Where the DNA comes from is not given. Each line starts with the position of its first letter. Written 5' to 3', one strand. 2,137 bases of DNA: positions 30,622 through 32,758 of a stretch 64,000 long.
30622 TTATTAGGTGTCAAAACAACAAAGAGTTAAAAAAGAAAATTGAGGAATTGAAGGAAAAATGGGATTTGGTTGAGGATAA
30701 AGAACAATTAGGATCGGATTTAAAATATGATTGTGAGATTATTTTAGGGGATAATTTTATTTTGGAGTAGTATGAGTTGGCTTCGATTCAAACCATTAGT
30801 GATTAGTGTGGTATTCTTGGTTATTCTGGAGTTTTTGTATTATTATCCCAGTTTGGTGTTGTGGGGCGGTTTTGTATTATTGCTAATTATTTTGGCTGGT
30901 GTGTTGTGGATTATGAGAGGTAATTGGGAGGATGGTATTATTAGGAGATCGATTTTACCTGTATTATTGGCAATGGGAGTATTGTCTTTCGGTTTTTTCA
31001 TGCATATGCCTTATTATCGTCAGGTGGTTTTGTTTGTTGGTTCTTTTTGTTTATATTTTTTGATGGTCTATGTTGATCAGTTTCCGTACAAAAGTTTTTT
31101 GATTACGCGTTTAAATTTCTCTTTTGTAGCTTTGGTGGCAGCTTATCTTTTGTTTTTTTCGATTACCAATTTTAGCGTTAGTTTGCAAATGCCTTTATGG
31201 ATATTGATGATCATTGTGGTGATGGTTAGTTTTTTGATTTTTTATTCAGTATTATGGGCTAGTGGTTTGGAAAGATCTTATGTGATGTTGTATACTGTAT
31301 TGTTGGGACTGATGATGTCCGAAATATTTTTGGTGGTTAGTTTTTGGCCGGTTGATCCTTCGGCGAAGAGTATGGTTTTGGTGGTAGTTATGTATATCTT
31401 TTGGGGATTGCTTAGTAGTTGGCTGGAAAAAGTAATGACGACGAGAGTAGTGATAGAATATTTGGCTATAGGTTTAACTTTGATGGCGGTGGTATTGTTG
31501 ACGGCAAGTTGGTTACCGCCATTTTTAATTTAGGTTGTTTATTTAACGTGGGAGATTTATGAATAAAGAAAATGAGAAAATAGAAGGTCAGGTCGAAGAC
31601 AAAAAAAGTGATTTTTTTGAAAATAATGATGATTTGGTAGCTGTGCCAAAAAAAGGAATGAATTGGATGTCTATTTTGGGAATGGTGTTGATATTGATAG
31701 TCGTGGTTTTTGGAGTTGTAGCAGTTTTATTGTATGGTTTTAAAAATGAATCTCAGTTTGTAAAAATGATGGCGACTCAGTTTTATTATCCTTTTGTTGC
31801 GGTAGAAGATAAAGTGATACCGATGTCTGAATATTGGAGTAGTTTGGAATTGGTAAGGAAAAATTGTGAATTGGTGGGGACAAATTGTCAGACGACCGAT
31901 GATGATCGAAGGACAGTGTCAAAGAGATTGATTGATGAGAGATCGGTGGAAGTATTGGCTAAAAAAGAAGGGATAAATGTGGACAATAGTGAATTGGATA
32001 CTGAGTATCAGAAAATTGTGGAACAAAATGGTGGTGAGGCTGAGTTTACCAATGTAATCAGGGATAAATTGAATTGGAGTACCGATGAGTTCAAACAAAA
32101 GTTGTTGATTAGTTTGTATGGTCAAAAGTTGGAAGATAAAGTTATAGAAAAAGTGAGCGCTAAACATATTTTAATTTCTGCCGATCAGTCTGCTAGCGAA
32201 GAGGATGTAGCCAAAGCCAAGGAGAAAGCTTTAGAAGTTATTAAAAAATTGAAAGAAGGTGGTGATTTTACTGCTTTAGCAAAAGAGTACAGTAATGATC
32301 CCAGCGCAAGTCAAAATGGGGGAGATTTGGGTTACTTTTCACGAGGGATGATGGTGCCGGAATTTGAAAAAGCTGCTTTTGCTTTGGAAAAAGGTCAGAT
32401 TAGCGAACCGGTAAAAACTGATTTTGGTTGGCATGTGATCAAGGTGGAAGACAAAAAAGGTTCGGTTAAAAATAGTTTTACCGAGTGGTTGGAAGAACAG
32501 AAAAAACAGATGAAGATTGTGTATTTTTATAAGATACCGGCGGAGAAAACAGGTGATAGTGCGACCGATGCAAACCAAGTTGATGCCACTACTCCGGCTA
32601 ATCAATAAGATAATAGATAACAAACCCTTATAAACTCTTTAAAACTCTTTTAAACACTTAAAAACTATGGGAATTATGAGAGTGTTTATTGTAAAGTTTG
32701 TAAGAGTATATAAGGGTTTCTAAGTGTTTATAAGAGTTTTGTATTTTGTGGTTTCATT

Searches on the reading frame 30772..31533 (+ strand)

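Call 68: search_protein_families(library=pfam, proteins=[window:30772-31533:+], max_evalue=0.00001)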
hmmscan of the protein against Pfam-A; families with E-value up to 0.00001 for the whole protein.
window:30772-31533:+ (253 aa): 1 family
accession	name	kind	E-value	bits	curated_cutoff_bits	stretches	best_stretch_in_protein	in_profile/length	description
PF18900.5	DUF5656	-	7.1e-11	42.3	23.3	1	95-244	98-240/242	Protein of unknown function (DUF5656)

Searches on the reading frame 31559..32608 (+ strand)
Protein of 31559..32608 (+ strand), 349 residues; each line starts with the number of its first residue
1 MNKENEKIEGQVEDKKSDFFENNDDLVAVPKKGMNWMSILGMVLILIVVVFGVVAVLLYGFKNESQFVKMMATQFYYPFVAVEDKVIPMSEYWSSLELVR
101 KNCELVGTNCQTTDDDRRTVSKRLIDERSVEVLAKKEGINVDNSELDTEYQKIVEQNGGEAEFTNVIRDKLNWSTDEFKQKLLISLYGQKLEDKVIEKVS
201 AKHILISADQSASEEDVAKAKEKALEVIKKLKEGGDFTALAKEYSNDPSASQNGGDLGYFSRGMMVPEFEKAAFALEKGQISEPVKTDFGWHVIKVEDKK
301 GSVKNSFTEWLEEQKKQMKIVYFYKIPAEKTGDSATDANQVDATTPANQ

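Call 68: search_protein_families(library=pfam, proteins=[window:31559-32608:+], max_evalue=0.00001)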
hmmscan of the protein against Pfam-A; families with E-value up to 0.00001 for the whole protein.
window:31559-32608:+ (349 aa): 4 families
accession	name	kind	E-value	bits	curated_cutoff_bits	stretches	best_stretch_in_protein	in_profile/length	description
PF13616.12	Rotamase_3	-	7.1e-36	123.7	22.5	1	194-300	11-116/116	PPIC-type PPIASE domain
PF00639.27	Rotamase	-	1.5e-32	112.9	21.7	1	203-298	1-97/97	PPIC-type PPIASE domain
PF13145.12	Rotamase_2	-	2.7e-14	54.4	27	1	201-308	24-117/121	PPIC-type PPIASE domain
PF13624.11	SurA_N_3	-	9.8e-07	29.2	27.2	1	42-191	16-161/162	SurA-like N-terminal domain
